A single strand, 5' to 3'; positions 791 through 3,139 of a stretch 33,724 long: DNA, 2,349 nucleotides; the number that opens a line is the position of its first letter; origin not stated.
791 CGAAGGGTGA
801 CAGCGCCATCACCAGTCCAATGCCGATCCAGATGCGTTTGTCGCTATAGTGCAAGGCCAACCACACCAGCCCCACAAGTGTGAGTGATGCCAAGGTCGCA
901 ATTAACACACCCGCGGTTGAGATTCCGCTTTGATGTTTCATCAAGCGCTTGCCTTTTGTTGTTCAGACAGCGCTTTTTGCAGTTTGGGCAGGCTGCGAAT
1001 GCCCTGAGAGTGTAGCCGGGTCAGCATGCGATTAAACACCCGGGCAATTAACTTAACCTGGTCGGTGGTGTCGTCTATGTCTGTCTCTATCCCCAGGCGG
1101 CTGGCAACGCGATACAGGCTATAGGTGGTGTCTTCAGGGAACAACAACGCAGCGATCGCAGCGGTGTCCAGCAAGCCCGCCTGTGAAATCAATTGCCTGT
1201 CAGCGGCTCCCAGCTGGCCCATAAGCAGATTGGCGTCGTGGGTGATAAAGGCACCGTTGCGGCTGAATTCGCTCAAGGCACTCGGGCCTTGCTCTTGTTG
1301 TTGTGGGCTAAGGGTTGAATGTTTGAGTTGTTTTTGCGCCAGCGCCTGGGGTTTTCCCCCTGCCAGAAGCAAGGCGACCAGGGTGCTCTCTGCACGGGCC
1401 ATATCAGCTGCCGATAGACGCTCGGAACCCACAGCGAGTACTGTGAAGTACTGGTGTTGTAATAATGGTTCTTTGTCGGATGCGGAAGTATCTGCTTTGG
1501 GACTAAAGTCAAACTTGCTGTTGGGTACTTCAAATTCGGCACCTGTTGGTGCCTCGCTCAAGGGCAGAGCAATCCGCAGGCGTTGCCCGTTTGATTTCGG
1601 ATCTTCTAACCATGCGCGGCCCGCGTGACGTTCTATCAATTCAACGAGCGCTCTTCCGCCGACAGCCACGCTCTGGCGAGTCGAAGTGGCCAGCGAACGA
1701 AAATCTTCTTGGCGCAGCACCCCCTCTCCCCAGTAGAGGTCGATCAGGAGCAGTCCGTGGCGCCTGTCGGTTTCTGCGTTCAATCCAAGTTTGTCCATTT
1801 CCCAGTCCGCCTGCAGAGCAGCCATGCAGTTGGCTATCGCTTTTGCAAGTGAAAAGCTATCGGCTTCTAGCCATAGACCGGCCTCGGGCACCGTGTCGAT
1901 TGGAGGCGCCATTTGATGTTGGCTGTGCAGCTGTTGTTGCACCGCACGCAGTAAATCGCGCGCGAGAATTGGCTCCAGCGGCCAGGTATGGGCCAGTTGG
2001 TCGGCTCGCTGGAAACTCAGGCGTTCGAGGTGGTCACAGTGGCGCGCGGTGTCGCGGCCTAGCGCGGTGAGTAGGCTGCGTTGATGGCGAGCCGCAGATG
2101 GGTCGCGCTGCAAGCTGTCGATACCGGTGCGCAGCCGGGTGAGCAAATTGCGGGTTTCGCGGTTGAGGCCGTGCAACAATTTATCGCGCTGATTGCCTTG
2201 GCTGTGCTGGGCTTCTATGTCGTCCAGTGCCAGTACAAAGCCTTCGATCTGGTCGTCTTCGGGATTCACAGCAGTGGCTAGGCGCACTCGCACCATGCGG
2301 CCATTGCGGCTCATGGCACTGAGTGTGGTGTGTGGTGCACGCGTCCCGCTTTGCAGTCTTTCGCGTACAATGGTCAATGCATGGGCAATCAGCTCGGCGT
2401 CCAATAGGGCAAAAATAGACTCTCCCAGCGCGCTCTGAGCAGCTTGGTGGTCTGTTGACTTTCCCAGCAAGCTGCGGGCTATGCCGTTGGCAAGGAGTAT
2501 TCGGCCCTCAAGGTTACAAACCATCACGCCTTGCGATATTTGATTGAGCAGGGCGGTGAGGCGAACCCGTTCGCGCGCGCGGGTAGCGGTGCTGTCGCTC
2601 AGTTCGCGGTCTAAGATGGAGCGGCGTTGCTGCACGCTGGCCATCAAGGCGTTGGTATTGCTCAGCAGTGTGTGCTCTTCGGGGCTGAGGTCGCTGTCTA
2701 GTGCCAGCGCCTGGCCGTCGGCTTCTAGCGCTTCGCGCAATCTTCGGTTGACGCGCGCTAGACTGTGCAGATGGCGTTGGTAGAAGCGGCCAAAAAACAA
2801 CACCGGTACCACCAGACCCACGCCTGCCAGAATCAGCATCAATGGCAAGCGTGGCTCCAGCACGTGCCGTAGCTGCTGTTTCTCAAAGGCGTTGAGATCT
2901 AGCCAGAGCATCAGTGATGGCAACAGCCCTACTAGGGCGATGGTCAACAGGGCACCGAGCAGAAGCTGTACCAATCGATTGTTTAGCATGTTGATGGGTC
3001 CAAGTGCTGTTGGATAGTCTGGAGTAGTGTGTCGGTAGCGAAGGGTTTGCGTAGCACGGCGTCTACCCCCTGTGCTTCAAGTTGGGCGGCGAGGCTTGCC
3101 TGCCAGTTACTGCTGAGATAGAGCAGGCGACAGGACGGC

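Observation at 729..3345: Receiver, sensor and mini-membrane-protein operon whose sensor ends in a catalytically degenerate DnaQ-like exonuclease domain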

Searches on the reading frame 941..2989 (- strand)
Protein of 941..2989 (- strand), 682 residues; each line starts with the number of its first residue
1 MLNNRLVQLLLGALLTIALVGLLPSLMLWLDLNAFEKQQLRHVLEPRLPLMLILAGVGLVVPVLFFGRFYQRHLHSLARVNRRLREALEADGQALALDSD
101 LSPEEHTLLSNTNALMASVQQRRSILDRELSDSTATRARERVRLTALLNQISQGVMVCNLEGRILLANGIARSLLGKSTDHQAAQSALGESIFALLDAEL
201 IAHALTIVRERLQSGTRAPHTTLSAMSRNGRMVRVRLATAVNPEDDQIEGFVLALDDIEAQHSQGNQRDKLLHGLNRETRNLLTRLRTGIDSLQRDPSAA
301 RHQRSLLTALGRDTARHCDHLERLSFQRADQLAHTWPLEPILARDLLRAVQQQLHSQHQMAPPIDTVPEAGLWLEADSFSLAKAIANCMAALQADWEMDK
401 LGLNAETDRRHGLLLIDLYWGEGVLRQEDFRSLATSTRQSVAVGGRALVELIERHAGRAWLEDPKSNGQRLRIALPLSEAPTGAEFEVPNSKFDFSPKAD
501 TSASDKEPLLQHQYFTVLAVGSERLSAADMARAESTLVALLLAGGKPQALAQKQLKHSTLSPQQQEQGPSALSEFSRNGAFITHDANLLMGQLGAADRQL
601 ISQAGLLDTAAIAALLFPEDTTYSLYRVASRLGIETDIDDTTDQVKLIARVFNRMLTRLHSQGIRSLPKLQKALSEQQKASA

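Call 3: search_protein_families(library=pfam, proteins=[window:941-2989:-], max_evalue=1)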
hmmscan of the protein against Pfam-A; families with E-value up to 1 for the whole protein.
window:941-2989:- (682 aa): 8 families
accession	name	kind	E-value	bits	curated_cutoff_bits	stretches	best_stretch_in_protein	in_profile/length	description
PF12860.13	PAS_7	-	0.00019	22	27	1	148-261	1-110/115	PAS fold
PF13426.13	PAS_9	-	0.0003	21.5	27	1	153-258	2-101/103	PAS domain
PF08448.16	PAS_4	-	0.00034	21.2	23.1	1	148-261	1-108/110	PAS fold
PF13188.13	PAS_8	-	0.00039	20.7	21.8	1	143-198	2-52/65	PAS domain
PF00989.32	PAS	-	0.0037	17.7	22.6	1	144-258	3-113/113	PAS fold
PF13596.12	PAS_10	-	0.12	13.5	22.1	1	185-258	36-105/106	PAS domain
PF08019.17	EptA_B_N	-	0.2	12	22.3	1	11-86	65-133/152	Phosphoethanolamine transferase EptA/EptB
PF24615.2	Spectrin_Anc-1_2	-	0.76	10.5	28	0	83-132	55-103/105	Nuclear anchorage protein 1, spectrin repeat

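Call 4: search_protein_families(library=ncbifam, proteins=[window:941-2989:-], max_evalue=1)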
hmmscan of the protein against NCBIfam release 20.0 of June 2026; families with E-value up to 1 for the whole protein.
window:941-2989:- (682 aa): 14 families
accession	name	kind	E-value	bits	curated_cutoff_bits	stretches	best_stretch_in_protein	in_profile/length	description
NF033092.0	HK_WalK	equivalog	3.4e-12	45.7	725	1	126-294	242-398/594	cell wall metabolism sensor histidine kinase WalK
NF033093.1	HK_VicK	exception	1.8e-08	33.4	680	1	50-294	16-235/448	cell wall metabolism sensor histidine kinase VicK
NF045911.1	TCSHisKinNblS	equivalog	2.5e-08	32.7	1000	1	138-354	262-473/621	two-component system sensor histidine kinase NblS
NF046044.1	PnpS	equivalog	6.5e-08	32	400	1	110-268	23-170/390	two-component system histidine kinase PnpS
TIGR02966.1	phoR_proteo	equivalog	1.7e-07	30.6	334.2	1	141-389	5-238/333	phosphate regulon sensor histidine kinase PhoR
TIGR00229.1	sensory_box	domain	4.6e-07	30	22.9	1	141-261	4-119/126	PAS domain S-box protein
NF008468.0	PRK11360.1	equivalog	3.3e-06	25.7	646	1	146-306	272-434/616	two-component system sensor histidine kinase AtoS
NF001688.0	PRK00448.1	equivalog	1.5e-05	22.7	873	1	566-679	491-608/1445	PolC-type DNA polymerase III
TIGR01405.1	polC_Gram_pos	equivalog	1.6e-05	22.8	1043.45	1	564-679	255-374/1211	DNA polymerase III subunit alpha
NF041777.1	sens_FixL_Rhizob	equivalog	0.0059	15.3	850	1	430-479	434-483/485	sensor protein FixL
NF005981.0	PRK08074.1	equivalog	0.0096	13.9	789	1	583-672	93-182/931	ATP-dependent DNA helicase DinG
NF008085.0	PRK10820.1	equivalog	0.062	11.9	576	1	113-185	52-123/520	transcriptional regulator TyrR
TIGR01407.1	dinG_rel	hypoth_equivalog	0.065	11.4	547.7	1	583-637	89-142/889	putative DnaQ family exonuclease/DinG family helicase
NF005836.0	PRK07740.1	equivalog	0.099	12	261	1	582-676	149-243/244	hypothetical protein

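Call 5: find_homologous_proteins(query=window:941-2989:-)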
Query window:941-2989:- (682 aa): 23 proteins with E <= 0.001 among 8000 candidates.
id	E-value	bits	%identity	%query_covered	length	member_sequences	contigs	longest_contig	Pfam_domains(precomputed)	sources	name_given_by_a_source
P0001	0.0e+0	1465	100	100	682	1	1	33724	-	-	-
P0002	0.0e+0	1038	73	100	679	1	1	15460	PF13426.14,PF13188.14,PF08448.17,PF00989.32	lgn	-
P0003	0.0e+0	1038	73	99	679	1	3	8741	PF13426.14,PF13188.14,PF08448.17,PF00989.32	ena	-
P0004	0.0e+0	1037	73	99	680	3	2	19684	-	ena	-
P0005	0.0e+0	1032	72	99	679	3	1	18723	PF13426.14,PF13188.14,PF08448.17,PF00989.32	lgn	-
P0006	2.2e-280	950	66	100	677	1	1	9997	-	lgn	-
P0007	1.7e-277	940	67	100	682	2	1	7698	PF13426.14,PF13188.14,PF08448.17,PF00989.32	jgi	-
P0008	3.8e-277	939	68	100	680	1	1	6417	PF13188.14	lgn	-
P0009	1.9e-272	924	65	99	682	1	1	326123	-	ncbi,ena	-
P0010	3.2e-251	854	61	99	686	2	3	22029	-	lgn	-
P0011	1.8e-246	838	61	100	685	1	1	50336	-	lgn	-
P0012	2.1e-143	497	40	100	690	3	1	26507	-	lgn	-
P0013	6.5e-48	182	24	98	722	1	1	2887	PF00929.32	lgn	-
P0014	5.0e-44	169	29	84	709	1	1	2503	PF00929.32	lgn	-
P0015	9.4e-44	168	29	84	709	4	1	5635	PF00929.32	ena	-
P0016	3.0e-43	167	29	84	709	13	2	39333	PF00929.32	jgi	-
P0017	9.2e-40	155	27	85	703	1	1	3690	PF00929.32,PF08448.17,PF21762.4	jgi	jgi:DNA polymerase-3 subunit epsilon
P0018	1.9e-31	128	26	79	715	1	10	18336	PF00929.32,PF08448.17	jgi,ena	jgi:DNA polymerase-3 subunit epsilon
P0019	4.7e-30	123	31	49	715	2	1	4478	PF00929.32,PF08448.17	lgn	-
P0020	1.9e-28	118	25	97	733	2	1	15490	PF00929.32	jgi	jgi:DNA polymerase-3 subunit epsilon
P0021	3.9e-25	107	27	80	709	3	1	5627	PF00929.32,PF00989.32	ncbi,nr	ncbi:MAG TPA: exonuclease domain-containing protein [Alphaproteobacteria bacterium]|nr:exonuclease d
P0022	6.0e-17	80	24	86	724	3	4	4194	PF00929.32,PF08448.17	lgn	-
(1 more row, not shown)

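Call 6: search_solved_structures(query=window:941-2989:-, max_evalue=1, show_alignments=3)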
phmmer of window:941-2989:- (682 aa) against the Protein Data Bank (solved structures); distinct sequences matched with E-value up to 1: 3.
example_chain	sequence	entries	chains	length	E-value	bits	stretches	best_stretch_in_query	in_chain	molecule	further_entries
4i5s_A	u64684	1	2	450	3.1e-08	36.1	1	136-478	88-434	Putative histidine kinase CovS; VicK-like protein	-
4mn5_A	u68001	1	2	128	0.067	15.2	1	133-262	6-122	Sensor protein kinase WalK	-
7duc_A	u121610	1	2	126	0.11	14.4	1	133-261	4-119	Sensor protein kinase WalK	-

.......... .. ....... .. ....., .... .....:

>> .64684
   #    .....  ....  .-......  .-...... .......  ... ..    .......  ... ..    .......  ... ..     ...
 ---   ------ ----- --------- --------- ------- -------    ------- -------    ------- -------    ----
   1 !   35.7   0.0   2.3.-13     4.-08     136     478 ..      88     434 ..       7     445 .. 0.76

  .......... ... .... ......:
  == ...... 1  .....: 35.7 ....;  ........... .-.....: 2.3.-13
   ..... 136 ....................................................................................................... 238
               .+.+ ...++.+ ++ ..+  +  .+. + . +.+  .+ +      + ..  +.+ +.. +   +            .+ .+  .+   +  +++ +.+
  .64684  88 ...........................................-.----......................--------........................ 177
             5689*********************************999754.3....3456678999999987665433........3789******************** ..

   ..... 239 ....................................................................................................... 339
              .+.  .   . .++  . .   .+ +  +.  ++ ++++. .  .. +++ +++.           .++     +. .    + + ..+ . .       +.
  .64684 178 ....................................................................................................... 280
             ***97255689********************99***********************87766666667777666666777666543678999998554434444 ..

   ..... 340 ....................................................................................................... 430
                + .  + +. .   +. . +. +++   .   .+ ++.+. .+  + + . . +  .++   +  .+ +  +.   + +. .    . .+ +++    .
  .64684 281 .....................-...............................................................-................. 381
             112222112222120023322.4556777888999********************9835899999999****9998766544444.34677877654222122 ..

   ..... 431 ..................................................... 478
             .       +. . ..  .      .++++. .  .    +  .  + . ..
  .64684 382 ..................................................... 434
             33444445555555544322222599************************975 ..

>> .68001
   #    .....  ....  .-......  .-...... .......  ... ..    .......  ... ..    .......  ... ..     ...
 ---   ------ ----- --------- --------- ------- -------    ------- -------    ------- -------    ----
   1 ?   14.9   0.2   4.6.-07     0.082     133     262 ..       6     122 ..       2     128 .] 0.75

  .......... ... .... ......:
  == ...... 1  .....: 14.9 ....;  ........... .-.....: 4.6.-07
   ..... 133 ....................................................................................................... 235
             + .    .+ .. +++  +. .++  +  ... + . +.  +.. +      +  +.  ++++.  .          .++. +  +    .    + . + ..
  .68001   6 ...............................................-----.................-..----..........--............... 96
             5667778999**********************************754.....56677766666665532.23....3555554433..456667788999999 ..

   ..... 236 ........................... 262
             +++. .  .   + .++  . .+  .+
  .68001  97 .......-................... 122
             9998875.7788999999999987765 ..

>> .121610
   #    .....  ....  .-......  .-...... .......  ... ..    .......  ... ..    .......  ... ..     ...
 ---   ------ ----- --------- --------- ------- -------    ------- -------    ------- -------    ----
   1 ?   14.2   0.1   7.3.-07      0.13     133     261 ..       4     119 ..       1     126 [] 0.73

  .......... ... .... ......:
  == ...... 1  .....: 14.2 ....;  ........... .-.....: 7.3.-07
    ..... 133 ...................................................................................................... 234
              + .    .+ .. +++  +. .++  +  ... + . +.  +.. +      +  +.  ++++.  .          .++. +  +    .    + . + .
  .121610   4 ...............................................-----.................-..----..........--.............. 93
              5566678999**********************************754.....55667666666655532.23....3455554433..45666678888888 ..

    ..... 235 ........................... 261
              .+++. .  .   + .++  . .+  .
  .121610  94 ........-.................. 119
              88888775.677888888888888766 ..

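Call 9: find_encoding_contigs(protein=P0009, flank=8000, max_places=3)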
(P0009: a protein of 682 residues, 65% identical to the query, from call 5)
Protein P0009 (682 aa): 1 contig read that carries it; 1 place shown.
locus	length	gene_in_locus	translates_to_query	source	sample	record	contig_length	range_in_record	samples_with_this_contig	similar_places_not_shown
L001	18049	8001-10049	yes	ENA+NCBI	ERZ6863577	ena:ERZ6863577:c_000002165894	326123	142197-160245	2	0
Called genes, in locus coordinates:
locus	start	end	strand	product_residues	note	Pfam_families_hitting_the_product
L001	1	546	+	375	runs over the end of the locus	PF00266:Aminotran_5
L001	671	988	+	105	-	PF09413:DUF2007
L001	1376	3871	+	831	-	PF00652:Ricin_B_lectin, PF14200:RicinB_lectin_2 (faint), PF24681:Kelch_KLHDC2_KLHL20_DRC7 (faint), PF07250:Glyoxal_oxid_N, PF09118:GO-like_E_set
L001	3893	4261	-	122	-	PF00903:Glyoxalase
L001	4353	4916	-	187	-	PF01666:DX (faint), PF23416:DUF7107 (faint), PF04706:Dickkopf_N (weak)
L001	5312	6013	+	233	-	-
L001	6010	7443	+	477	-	PF00817:IMS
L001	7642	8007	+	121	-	PF00072:Response_reg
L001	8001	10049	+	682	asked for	-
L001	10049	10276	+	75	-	-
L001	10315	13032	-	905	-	PF00675:Peptidase_M16, PF05193:Peptidase_M16_C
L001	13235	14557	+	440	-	PF00581:Rhodanese, PF00753:Lactamase_B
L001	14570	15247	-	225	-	PF02518:HATPase_c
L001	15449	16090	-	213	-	PF12847:Methyltransf_18, PF04816:TrmK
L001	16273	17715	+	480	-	PF01425:Amidase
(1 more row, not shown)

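Call 10: find_encoding_contigs(protein=P0016, flank=8000, max_places=3)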
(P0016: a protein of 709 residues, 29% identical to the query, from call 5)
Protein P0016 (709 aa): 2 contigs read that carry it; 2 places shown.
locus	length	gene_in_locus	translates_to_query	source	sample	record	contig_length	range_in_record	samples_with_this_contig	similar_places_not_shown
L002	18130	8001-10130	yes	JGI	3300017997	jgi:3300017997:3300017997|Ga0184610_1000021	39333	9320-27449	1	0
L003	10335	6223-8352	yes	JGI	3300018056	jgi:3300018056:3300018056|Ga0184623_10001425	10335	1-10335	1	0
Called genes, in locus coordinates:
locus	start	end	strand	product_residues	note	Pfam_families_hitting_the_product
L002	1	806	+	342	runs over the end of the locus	PF00356:LacI, PF00532:Peripla_BP_1, PF13407:Peripla_BP_4, PF13377:Peripla_BP_3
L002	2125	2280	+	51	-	-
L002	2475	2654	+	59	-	-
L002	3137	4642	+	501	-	PF00571:CBS, PF03445:DUF294, PF10335:DUF294_C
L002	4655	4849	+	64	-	-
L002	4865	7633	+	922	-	PF00512:HisKA, PF02518:HATPase_c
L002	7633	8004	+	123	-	PF00072:Response_reg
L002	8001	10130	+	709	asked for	PF00929:RNase_T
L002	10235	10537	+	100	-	PF04341:DUF485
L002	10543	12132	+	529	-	PF00474:SSF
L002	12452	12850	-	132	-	PF05331:DUF742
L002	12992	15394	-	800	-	PF08376:NIT, PF00672:HAMP, PF02518:HATPase_c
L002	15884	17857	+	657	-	PF13520:AA_permease_2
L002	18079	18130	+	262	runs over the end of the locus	PF13493:DUF4118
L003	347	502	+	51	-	-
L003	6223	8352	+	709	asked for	PF00929:RNase_T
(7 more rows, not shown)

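Call 15: find_related_loci(query=A2, collection=genome_contigs, flank=7000)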
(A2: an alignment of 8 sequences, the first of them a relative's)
Query A2 (682 aa) in genome_contigs; peptide patterns used: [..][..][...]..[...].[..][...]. (x = any residue, [..] = any of these).
600 stretches matched a pattern (row limit reached: there are more); 192 encode a relative of the query (tblastn E <= 1e-3); the best 80 are kept; 80 distinct loci.
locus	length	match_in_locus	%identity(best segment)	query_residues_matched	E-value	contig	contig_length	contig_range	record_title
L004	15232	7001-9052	60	1-674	0e+0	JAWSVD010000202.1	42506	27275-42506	MAG: Granulosicoccaceae bacterium isolate BHT04_PCL_gam1 B9PCL_contig_692, whole genome shotgun sequence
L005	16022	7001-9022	65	1-674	0e+0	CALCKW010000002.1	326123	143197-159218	MAG: uncultured Granulosicoccaceae bacterium isolate H3_Bin_METABAT__274_1 genome assembly, contig: c_000002165894, whol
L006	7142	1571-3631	40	1-681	3e-156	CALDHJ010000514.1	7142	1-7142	MAG: uncultured Granulosicoccaceae bacterium isolate B4_Bin_Bin_33_sub_1 genome assembly, contig: c_000001007767, whole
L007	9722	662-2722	39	1-681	1e-149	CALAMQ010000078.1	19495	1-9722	MAG: uncultured Granulosicoccaceae bacterium isolate B4_Bin_METABAT__95_1 genome assembly, contig: c_000001836141, whole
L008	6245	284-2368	28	14-667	4e-58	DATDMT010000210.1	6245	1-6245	MAG TPA_asm: Rhodocyclaceae bacterium isolate SMAG_U418 k141_945030, whole genome shotgun sequence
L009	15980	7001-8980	27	6-634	7e-54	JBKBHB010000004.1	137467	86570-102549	MAG: Azonexus sp. isolate 21H_026.bin.50 NODE_197_length_137467_cov_98.178607, whole genome shotgun sequence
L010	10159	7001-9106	27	9-679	1e-53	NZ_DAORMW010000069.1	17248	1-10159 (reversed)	MAG: Accumulibacter sp. isolate AMR_MDS_5463 NODE_2508_length_17248_cov_58.490897, whole genome shotgun sequence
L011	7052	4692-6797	27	9-679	2e-53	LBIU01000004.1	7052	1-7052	MAG: Candidatus Accumulibacter adiacens isolate HKU-1 contig122, whole genome shotgun sequence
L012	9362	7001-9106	26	9-679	3e-53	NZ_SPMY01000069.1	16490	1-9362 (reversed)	Candidatus Accumulibacter phosphatis strain SBR_S PAO7_binned_c69, whole genome shotgun sequence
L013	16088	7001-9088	28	27-681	2e-52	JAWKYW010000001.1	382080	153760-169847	MAG: Rhodocyclaceae bacterium isolate AC1.158 AC1.158.fa-1, whole genome shotgun sequence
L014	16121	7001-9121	25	6-679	3e-52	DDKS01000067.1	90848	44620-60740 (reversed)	MAG TPA_asm: Betaproteobacteria bacterium UBA2592 UBA2592_contig_366, whole genome shotgun sequence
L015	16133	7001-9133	27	5-673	8e-52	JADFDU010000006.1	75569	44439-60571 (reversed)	MAG: Rhodocyclaceae bacterium isolate QR_Bin.30 NODE_15_length_75569_cov_181.773, whole genome shotgun sequence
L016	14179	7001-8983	26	6-635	1e-51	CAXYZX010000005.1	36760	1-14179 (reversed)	MAG: uncultured Dechloromonas sp. isolate ERR13598997_binner13_Refined_11 genome assembly, contig: ERZ24875810.124, whol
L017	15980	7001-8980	26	6-634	1e-51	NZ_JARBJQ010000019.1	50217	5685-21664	Dechloromonas agitata strain DSM 13637 19, whole genome shotgun sequence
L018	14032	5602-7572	27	9-634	2e-51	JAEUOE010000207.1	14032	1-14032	MAG: Dechloromonas sp. isolate new MAG-191 k141_2990600, whole genome shotgun sequence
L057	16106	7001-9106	26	9-679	2e-48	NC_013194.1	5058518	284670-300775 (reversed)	Candidatus Accumulibacter phosphatis, complete sequence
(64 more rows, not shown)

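Call 23: predict_structure(alignment_id=A1)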
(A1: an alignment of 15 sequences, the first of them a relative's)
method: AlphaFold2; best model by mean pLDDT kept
length: 682 residues; sequences in the alignment: 15
mean_pLDDT: 75.2   pTM: 0.34
mean pLDDT of the five models: 75.2, 71.0, 70.9, 70.7, 68.8
residues with pLDDT >= 90: 58; 70-90: 446; 50-70: 117; < 50: 61
segments of 3 or more residues with pLDDT < 50: 179-187, 439-445, 486-506, 524-532, 557-569
pLDDT, mean of each block of 10 residues (from residue 1): 57 68 61 64 69 71 72 73 78 72 78 85 87 81 75 82 82 67 50 77 81 75 79 84 77 82 69 77 84 78 81 80 66 66 88 85 83 83 87 84 88 90 79 59 56 82 85 88 50 35 53 85 49 69 80 55 39 64 87 77 86 89 89 85 90 91 87 86 70
secondary structure, 60 per line:
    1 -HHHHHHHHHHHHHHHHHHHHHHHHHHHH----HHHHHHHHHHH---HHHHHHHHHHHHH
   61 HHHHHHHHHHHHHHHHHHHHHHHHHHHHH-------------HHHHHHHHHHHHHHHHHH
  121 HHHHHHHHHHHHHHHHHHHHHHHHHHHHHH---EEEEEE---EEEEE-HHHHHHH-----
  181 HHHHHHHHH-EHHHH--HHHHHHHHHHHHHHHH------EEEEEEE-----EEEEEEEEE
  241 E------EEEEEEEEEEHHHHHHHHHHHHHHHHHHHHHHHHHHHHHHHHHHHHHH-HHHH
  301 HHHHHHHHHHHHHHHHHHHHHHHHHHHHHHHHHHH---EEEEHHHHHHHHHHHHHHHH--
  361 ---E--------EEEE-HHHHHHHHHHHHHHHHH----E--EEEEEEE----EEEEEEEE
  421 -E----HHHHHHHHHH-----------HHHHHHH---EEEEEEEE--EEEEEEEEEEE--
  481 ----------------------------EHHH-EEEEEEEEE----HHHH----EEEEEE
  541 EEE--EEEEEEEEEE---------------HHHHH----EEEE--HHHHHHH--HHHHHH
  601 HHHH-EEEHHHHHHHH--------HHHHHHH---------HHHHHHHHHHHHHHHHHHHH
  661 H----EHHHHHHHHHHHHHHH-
elements in order (helices of 4 or more, strands of 3 or more residues): H2-29 H34-44 H48-89 H103-150 E154-159 E163-167 H169-175 H181-189 H192-195 H198-213 E220-226 E232-241 E248-257 H258-295 H297-335 E339-342 H343-358 E373-376 H378-394 E402-408 E413-420 H427-436 H448-454 E458-465 E468-478 E514-522 H527-530 E535-543 E546-555 H571-575 E580-583 H586-592 H595-604 E606-608 H609-616 H625-631 H641-661 H667-681

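Call 30: fold_search(model_id=the predicted structure, library=pdb)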
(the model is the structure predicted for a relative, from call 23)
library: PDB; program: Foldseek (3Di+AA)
matches with E <= 10: 1174; with E <= 0.001: 231
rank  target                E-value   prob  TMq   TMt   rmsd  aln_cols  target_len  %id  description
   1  9a5d_A                9.5e-20  1.00  0.19  0.21  20.3       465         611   17  Integrative model of WALK-YYCH by crosslinking MS and deep learning (released 2024-09-18)
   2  4i5s_B                2.3e-15  1.00  0.22  0.32  17.8       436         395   18  Structure and function of sensor histidine kinase (released 2013-03-27)
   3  4i5s_A                3.7e-15  1.00  0.22  0.34  22.5       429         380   18  Structure and function of sensor histidine kinase (released 2013-03-27)
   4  8a6x_B                2.1e-12  1.00  0.18  0.32  18.2       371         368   16  Crystal structure of a chimeric LOV-Histidine kinase SB2F1 (asymmetrical variant, trigonal form with long c axis) (released 2024-01-10)
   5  4gcz_A                2.3e-12  1.00  0.16  0.27  18.9       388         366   16  Structure of a blue-light photoreceptor (released 2013-06-19)
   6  8a52_A                2.7e-12  1.00  0.18  0.32  18.7       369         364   17  Crystal structure of a chimeric LOV-Histidine kinase SB2F1 (asymmetrical variant, trigonal form with long c-axis) (released 2023-12-27)
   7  8a7f_B                4.3e-12  1.00  0.17  0.30  18.6       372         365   17  Crystal structure of a chimeric LOV-Histidine kinase SB2F1-I66R mutant (asymmetrical variant, trigonal form with long  (released 2024-01-10)
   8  8a7f_A                6.0e-12  1.00  0.18  0.31  18.0       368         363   17  Crystal structure of a chimeric LOV-Histidine kinase SB2F1-I66R mutant (asymmetrical variant, trigonal form with long  (released 2024-01-10)
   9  8a3u                  7.7e-12  1.00  0.17  0.29  18.5       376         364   16  Crystal structure of a chimeric LOV-Histidine kinase SB2F1 (symmetrical variant, trigonal form with short c-axis) (released 2023-12-20)
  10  8a7h_A                7.7e-11  1.00  0.17  0.29  17.8       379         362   15  Crystal structure of a chimeric LOV-Histidine kinase SB2F1-I66R mutant (light state; asymmetrical variant, trigonal fo (released 2024-01-10)
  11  4gcz_B                1.2e-10  1.00  0.17  0.29  21.1       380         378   17  Structure of a blue-light photoreceptor (released 2013-06-19)
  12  9qq6_A                1.6e-10  1.00  0.18  0.23  23.7       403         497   15  Structure of the Azotobacter vinelandii NifL-NifA complex (released 2025-06-18)
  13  3a0r_A                1.5e-09  1.00  0.19  0.34  13.0       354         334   16  Crystal structure of histidine kinase ThkA (TM1359) in complex with response regulator protein TrrA (TM1360) (released 2009-10-20)
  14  8isj_A                2.1e-09  1.00  0.18  0.15  24.0       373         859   14  Pr conformer of Arabidopsis thaliana phytochrome A - AtphyA-Pr (released 2023-08-09)
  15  8iff_B                2.2e-09  1.00  0.18  0.15  21.9       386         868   13  Cryo-EM structure of Arabidopsis phytochrome A. (released 2023-08-02)
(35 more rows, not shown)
